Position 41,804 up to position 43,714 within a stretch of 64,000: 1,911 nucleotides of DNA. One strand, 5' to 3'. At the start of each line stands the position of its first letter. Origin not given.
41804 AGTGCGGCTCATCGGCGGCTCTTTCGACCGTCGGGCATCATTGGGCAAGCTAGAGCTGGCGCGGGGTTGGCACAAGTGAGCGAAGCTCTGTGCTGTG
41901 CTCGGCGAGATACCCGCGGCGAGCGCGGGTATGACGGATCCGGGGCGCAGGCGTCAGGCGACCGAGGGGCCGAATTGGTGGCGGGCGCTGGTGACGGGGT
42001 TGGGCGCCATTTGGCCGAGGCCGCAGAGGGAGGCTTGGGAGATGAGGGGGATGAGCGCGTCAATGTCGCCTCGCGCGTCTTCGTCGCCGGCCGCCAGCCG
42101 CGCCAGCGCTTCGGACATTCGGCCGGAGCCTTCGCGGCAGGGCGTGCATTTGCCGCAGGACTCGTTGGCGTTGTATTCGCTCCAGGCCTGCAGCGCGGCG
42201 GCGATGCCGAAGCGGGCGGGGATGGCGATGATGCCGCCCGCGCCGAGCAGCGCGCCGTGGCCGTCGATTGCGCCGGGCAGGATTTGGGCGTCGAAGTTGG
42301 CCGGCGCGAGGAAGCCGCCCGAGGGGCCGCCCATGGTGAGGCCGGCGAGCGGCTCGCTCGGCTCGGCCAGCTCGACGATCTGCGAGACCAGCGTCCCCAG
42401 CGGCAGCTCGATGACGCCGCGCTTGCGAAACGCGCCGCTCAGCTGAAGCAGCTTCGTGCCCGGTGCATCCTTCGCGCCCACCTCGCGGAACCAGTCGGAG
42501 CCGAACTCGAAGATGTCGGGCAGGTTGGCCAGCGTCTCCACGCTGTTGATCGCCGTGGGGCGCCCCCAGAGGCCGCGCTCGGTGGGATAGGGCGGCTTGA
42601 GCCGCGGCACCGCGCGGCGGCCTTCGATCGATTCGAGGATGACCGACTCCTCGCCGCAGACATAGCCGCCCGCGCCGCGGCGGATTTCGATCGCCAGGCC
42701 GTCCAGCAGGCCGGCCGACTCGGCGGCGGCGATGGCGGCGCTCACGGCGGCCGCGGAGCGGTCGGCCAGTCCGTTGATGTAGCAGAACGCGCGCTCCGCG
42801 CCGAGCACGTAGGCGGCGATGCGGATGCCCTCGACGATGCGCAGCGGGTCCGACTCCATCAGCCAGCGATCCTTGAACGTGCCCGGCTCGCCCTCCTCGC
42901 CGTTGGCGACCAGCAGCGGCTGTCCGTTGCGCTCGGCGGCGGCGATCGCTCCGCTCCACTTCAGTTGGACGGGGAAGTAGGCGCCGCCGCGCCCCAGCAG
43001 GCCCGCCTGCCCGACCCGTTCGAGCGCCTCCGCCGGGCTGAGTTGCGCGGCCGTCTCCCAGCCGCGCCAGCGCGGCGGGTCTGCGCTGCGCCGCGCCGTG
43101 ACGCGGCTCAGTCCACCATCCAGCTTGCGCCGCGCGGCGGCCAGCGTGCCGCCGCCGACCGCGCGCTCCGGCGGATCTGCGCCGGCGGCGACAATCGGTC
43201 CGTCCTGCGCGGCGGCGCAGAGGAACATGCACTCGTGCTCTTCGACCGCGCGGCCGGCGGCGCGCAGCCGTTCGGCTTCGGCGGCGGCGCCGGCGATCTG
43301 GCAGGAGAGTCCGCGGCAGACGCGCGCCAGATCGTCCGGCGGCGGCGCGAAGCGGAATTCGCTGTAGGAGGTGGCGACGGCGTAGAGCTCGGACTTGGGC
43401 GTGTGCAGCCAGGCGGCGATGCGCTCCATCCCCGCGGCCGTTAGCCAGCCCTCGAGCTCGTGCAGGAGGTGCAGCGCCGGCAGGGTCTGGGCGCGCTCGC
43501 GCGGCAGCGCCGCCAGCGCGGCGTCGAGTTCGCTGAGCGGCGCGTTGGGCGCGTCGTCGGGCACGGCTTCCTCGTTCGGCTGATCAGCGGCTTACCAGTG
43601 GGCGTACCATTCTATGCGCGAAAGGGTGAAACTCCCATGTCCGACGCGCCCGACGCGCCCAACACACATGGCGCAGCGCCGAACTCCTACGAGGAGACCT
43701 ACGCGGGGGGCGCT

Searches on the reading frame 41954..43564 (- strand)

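Call 41: search_protein_families(library=pfam, proteins=[window:41954-43564:-], max_evalue=0.001)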
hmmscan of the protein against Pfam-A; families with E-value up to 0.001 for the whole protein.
window:41954-43564:- (536 aa): 3 families
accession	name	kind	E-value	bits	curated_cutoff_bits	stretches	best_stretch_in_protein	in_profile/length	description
PF01512.22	Complex1_51K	-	2.6e-38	131.7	31.2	1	184-349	1-149/150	Nuo51 FMN-binding domain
PF10589.14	NADH_4Fe-4S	-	4e-20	71.9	23.5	1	458-533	3-80/85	NADH-ubiquinone oxidoreductase-F iron-sulfur binding region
PF01257.25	2Fe-2S_thioredx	-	4.1e-15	56.3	24.8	1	14-102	2-90/145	Thioredoxin-like [2Fe-2S] ferredoxin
